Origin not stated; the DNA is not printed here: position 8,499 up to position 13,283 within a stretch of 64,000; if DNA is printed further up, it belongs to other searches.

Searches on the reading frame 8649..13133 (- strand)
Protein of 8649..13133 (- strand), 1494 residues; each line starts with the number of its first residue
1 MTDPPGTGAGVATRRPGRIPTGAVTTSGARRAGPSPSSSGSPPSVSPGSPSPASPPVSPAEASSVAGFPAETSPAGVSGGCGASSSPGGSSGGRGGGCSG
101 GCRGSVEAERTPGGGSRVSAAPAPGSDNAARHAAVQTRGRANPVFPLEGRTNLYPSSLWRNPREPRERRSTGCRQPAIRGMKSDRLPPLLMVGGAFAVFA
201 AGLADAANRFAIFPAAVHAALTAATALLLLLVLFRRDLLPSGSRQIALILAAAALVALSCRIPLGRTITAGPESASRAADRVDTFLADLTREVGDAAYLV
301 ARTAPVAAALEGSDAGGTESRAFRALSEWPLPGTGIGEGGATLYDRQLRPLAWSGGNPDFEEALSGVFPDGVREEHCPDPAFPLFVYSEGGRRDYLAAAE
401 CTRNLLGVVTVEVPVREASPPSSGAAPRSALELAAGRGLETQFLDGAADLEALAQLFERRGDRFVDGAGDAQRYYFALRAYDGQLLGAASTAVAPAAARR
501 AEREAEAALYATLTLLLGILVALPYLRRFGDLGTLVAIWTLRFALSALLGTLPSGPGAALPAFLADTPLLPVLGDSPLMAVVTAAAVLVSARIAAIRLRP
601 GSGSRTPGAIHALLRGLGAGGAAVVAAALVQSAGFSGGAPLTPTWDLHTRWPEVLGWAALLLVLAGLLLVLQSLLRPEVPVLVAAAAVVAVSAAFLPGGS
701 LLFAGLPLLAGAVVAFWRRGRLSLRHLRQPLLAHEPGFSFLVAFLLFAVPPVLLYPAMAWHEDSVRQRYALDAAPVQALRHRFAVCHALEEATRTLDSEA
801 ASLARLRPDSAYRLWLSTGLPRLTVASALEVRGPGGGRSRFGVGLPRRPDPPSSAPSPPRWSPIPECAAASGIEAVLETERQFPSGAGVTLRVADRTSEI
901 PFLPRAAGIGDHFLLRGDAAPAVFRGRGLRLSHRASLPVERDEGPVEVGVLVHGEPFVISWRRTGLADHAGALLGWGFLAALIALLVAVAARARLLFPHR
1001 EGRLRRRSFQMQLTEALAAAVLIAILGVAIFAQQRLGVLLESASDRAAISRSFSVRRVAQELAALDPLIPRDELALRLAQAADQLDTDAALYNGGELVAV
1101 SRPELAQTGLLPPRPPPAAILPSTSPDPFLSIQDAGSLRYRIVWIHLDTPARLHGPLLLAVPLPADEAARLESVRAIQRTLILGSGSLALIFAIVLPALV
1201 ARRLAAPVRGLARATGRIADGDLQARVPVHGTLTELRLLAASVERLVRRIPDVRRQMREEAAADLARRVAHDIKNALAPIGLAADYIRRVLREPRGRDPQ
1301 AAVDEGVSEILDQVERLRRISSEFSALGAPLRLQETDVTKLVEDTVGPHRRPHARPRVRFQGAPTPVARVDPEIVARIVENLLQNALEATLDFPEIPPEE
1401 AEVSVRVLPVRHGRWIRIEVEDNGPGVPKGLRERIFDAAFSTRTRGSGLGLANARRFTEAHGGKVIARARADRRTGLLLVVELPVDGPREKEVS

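Call 36: search_protein_families(library=pfam, proteins=[window:8649-13133:-], max_evalue=0.001)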
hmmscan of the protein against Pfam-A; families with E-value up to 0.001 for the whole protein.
window:8649-13133:- (1494 aa): 2 families
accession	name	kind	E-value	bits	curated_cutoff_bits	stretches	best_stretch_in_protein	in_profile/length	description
PF02518.31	HATPase_c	-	2.9e-20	73.2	26.4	1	1371-1484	2-108/111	Histidine kinase-, DNA gyrase B-, and HSP90-like ATPase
PF00672.30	HAMP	-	3.1e-10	40.7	25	1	1199-1250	1-51/53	HAMP domain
